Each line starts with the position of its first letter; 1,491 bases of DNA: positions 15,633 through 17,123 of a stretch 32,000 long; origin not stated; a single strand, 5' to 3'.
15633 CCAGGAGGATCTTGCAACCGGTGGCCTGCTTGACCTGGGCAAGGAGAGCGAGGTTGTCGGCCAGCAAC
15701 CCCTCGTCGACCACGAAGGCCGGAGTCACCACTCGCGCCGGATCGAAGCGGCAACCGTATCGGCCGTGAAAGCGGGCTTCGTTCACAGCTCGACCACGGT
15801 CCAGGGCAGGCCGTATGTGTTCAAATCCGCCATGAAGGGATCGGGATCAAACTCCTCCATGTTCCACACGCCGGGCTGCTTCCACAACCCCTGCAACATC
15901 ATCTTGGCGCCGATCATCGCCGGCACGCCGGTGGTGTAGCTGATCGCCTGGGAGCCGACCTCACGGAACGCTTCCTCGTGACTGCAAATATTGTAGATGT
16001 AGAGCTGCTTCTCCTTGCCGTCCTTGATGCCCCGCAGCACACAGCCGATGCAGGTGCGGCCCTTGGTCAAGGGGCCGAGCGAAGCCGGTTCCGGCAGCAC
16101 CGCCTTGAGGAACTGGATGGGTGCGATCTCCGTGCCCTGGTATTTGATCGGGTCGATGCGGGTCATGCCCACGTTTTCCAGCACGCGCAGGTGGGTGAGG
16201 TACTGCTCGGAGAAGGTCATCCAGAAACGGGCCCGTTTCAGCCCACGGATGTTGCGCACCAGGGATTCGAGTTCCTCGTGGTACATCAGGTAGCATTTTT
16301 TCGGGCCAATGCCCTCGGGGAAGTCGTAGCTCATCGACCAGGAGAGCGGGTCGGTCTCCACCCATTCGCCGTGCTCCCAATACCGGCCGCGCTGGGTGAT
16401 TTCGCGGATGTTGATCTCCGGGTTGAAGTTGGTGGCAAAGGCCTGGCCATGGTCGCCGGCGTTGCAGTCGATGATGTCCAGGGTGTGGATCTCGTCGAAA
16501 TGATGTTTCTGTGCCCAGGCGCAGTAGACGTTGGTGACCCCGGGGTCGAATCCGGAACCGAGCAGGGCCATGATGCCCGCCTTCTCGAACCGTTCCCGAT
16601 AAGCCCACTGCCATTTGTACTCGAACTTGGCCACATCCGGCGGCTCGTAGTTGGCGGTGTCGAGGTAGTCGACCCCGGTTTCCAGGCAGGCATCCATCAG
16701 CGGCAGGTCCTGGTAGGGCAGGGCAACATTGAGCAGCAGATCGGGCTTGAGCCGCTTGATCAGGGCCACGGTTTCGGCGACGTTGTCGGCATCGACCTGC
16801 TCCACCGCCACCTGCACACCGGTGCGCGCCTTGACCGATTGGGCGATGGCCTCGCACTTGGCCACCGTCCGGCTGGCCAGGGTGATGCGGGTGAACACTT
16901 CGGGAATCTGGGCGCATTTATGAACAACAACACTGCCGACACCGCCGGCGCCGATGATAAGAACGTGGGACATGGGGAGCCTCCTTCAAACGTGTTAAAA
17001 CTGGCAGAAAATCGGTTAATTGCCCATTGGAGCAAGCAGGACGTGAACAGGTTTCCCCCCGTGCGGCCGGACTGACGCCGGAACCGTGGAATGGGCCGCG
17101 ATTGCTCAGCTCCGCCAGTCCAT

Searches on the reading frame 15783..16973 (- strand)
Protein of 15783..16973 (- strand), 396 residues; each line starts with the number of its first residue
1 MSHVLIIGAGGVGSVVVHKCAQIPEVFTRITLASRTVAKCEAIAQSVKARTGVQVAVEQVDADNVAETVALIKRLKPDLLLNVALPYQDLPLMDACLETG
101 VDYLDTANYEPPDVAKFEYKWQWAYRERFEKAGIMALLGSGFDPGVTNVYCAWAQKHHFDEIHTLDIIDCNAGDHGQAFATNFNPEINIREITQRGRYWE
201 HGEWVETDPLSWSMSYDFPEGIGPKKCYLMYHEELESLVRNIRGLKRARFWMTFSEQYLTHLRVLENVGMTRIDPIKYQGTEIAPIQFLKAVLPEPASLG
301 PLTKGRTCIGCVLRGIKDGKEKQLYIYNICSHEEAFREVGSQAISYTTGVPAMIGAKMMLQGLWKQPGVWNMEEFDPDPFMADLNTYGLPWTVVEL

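Call 66: search_protein_families(library=pfam, proteins=[window:15783-16973:-], max_evalue=0.00001)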
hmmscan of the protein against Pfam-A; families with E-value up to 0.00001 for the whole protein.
window:15783-16973:- (396 aa): 2 families
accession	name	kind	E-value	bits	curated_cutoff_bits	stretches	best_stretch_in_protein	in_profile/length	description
PF16653.10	Sacchrp_dh_C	-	2.2e-45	156.3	31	1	141-389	1-265/265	Saccharopine dehydrogenase C-terminal domain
PF03435.24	Sacchrp_dh_NADP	-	1.5e-34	119.5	25.1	1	4-137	1-129/129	Saccharopine dehydrogenase NADP binding domain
